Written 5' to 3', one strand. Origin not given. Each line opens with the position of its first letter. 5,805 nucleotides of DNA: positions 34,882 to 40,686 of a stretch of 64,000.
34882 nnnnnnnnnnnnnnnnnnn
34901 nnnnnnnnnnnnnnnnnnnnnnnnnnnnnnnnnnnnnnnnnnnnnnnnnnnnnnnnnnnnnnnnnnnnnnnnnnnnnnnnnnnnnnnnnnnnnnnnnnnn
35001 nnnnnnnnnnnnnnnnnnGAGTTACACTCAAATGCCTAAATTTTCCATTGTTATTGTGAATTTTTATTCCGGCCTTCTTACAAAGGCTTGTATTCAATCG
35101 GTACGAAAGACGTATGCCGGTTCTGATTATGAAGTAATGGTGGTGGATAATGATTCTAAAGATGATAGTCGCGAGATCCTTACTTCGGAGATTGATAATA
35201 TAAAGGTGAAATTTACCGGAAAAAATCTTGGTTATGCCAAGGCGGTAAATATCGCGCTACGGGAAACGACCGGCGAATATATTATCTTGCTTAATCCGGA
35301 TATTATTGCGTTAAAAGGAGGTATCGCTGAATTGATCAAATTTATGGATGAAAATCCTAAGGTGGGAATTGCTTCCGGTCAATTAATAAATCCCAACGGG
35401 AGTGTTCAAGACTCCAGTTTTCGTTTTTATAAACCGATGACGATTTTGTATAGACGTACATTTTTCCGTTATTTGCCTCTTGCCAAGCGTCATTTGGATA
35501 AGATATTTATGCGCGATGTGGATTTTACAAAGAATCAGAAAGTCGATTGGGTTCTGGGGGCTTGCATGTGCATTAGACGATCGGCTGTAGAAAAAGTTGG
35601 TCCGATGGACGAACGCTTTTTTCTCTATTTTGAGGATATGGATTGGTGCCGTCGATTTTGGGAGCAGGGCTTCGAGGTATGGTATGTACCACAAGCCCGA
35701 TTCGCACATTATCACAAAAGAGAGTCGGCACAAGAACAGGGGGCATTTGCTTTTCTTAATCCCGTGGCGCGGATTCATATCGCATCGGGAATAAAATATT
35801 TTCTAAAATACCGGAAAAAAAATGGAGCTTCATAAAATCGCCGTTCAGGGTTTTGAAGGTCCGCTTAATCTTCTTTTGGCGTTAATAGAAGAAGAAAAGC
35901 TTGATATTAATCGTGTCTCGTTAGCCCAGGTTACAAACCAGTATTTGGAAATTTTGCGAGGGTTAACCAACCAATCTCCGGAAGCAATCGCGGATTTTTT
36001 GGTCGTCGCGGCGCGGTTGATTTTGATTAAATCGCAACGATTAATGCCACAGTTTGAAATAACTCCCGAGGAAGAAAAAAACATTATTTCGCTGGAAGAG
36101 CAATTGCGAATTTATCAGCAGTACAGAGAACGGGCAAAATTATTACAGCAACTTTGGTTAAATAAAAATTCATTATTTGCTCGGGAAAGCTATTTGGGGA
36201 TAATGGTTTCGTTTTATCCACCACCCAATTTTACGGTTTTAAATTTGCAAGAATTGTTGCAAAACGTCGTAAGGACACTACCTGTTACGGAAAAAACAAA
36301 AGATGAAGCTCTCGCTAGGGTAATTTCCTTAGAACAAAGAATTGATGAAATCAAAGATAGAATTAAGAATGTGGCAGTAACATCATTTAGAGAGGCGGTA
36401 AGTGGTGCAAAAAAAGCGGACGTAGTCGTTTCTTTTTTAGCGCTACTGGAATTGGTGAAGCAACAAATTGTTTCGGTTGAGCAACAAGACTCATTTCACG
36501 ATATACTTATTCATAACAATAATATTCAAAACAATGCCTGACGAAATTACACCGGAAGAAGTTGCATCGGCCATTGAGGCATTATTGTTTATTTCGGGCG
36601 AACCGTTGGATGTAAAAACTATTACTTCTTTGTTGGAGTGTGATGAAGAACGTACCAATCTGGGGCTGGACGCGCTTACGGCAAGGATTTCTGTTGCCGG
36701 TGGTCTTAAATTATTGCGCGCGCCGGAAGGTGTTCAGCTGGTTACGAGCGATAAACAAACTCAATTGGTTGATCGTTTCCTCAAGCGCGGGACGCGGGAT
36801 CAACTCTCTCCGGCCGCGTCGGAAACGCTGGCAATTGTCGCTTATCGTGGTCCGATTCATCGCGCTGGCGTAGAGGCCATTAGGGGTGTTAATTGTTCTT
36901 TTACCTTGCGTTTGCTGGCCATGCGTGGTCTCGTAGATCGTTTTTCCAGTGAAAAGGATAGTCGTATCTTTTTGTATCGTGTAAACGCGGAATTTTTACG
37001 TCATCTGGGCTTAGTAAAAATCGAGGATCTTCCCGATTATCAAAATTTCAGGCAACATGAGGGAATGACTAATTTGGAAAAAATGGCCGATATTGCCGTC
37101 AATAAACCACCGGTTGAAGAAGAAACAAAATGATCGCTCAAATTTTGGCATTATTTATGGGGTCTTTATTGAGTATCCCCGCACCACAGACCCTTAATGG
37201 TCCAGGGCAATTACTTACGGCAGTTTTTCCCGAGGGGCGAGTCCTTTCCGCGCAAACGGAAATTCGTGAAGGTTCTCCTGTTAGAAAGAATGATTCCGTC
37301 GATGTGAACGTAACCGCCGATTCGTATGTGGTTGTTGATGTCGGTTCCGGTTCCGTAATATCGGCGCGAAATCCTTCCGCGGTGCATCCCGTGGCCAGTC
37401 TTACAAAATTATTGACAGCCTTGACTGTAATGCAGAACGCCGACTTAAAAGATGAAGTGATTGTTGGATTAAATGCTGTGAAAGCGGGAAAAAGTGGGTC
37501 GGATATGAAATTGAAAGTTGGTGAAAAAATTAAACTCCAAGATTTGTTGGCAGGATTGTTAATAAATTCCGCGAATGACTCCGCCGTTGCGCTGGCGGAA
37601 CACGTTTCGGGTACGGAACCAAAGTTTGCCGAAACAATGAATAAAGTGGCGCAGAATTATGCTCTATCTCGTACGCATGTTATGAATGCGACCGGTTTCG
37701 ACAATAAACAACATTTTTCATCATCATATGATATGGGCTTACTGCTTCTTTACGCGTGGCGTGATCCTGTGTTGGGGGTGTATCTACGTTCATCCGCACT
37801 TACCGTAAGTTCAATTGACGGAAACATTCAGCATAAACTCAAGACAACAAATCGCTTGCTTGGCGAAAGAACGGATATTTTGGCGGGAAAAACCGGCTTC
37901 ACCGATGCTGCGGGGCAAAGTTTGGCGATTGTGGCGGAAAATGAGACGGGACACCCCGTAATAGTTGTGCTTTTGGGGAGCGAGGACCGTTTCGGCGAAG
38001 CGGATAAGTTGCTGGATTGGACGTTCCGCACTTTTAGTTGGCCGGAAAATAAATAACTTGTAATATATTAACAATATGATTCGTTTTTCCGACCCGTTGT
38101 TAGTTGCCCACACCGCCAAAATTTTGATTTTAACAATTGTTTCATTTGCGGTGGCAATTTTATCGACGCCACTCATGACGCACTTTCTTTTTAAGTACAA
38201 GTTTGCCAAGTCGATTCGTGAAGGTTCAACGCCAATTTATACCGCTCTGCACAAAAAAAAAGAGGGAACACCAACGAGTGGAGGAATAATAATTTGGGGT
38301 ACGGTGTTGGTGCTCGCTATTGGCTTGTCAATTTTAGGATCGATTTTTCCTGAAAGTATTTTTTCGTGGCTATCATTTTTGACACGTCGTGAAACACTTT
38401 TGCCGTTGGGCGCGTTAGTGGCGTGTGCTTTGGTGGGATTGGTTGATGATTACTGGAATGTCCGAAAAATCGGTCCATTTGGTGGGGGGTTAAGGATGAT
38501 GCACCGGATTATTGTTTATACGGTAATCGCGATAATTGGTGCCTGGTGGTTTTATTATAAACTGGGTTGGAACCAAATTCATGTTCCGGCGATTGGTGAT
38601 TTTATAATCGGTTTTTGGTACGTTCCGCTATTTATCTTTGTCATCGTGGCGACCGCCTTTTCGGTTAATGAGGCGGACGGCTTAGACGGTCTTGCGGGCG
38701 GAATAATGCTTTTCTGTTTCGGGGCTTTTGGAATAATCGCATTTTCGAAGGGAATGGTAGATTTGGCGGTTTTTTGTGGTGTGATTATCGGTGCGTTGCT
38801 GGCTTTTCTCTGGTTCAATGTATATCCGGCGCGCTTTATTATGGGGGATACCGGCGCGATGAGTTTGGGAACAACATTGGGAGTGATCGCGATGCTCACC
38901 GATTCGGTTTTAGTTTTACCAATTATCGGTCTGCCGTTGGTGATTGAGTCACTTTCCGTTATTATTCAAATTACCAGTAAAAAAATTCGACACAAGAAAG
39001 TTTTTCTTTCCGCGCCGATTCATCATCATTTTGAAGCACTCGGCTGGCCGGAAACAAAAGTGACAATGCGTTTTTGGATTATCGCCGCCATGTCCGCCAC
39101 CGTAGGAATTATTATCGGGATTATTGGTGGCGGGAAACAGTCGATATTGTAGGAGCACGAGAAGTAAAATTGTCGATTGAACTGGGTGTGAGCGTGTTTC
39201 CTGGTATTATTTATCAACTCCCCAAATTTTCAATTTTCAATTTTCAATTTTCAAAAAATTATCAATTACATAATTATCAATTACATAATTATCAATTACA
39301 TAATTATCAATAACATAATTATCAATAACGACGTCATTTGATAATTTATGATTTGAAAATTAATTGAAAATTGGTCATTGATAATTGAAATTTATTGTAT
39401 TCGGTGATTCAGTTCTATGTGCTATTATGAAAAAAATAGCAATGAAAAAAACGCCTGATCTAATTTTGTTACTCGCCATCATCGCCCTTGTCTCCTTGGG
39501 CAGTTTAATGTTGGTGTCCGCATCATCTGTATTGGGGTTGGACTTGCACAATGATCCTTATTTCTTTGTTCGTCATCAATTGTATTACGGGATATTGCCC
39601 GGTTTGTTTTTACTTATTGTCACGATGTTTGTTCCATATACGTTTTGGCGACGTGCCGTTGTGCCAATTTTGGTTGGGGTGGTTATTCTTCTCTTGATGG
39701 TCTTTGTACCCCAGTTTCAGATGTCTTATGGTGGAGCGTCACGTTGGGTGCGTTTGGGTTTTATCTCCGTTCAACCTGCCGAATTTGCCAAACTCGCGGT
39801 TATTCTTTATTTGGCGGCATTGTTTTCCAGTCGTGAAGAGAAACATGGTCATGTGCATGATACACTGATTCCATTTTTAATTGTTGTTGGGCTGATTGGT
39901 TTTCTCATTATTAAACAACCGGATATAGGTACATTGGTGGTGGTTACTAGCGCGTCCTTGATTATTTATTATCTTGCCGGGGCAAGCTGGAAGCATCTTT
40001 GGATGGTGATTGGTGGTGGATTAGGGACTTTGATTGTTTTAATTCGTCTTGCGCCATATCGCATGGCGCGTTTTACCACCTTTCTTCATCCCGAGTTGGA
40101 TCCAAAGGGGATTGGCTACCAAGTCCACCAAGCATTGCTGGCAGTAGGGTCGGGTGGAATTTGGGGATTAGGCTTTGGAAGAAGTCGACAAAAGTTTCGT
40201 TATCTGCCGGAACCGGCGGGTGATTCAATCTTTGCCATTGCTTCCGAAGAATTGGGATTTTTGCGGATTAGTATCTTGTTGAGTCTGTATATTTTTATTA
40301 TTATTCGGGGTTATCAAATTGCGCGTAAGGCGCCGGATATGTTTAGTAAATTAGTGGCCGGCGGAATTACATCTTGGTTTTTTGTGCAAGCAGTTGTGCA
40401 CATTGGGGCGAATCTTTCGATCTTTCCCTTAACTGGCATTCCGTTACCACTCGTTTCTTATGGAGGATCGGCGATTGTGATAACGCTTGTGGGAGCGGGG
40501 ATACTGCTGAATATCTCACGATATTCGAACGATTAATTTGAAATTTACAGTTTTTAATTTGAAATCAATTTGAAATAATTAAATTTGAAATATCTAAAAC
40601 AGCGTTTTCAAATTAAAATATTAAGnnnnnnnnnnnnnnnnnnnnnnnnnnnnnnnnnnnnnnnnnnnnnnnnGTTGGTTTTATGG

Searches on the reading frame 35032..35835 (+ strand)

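Call 10: search_protein_families(library=pfam, max_evalue=0.001, proteins=[window:35032-35835:+])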
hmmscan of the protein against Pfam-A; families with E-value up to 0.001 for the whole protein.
window:35032-35835:+ (267 aa): 4 families
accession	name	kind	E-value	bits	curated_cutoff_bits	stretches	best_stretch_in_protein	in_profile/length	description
PF00535.33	Glycos_transf_2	-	1.7e-23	83.8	23.3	1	5-189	1-167/168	Glycosyl transferase family 2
PF13641.12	Glyco_tranf_2_3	-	5.9e-15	56.3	27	1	2-233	1-218/230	Glycosyltransferase like family 2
PF13632.12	Glyco_trans_2_3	-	7.9e-09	36.1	27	1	98-225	16-122/198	Glycosyl transferase family group 2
PF13712.12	Glyco_tranf_2_5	-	1.7e-05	25.1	27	1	66-222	39-182/210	Glycosyltransferase like family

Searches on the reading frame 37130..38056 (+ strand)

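Call 10: search_protein_families(library=pfam, max_evalue=0.001, proteins=[window:37130-38056:+])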
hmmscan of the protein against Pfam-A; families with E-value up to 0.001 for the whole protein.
window:37130-38056:+ (308 aa): 2 families
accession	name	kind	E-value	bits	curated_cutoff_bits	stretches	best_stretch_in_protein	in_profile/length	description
PF00768.25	Peptidase_S11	-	7.6e-50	170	27.6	1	60-284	9-237/239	D-alanyl-D-alanine carboxypeptidase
PF13354.11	Beta-lactamase2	-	1.6e-08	34.6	22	1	66-281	2-212/214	Beta-lactamase enzyme family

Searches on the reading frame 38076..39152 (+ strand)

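Call 10: search_protein_families(library=pfam, max_evalue=0.001, proteins=[window:38076-39152:+])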
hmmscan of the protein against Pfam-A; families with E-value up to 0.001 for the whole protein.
window:38076-39152:+ (358 aa): 1 family
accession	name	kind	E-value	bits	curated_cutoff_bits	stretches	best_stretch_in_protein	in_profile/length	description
PF00953.26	Glycos_transf_4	-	1.8e-29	103.2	27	1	111-274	5-158/160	Glycosyl transferase family 4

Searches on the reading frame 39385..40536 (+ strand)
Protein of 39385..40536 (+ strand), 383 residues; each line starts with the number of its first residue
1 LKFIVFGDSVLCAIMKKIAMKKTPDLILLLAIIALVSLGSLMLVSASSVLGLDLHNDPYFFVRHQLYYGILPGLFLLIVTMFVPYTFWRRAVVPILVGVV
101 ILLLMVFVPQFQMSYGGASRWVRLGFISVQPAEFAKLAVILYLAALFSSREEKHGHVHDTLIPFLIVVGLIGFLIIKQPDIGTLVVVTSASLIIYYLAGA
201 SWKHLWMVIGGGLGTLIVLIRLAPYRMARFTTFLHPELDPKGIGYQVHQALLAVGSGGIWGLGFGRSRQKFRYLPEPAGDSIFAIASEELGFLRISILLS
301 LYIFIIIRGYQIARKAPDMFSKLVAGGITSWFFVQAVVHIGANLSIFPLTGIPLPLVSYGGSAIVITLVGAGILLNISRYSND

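Call 10: search_protein_families(library=pfam, max_evalue=0.001, proteins=[window:39385-40536:+])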
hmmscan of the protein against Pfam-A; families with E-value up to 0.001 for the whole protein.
window:39385-40536:+ (383 aa): 1 family
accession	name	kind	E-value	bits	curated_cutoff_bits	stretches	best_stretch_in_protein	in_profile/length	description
PF01098.24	FTSW_RODA_SPOVE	-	9.4e-102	341.1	26.4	1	28-382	3-355/356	Cell cycle protein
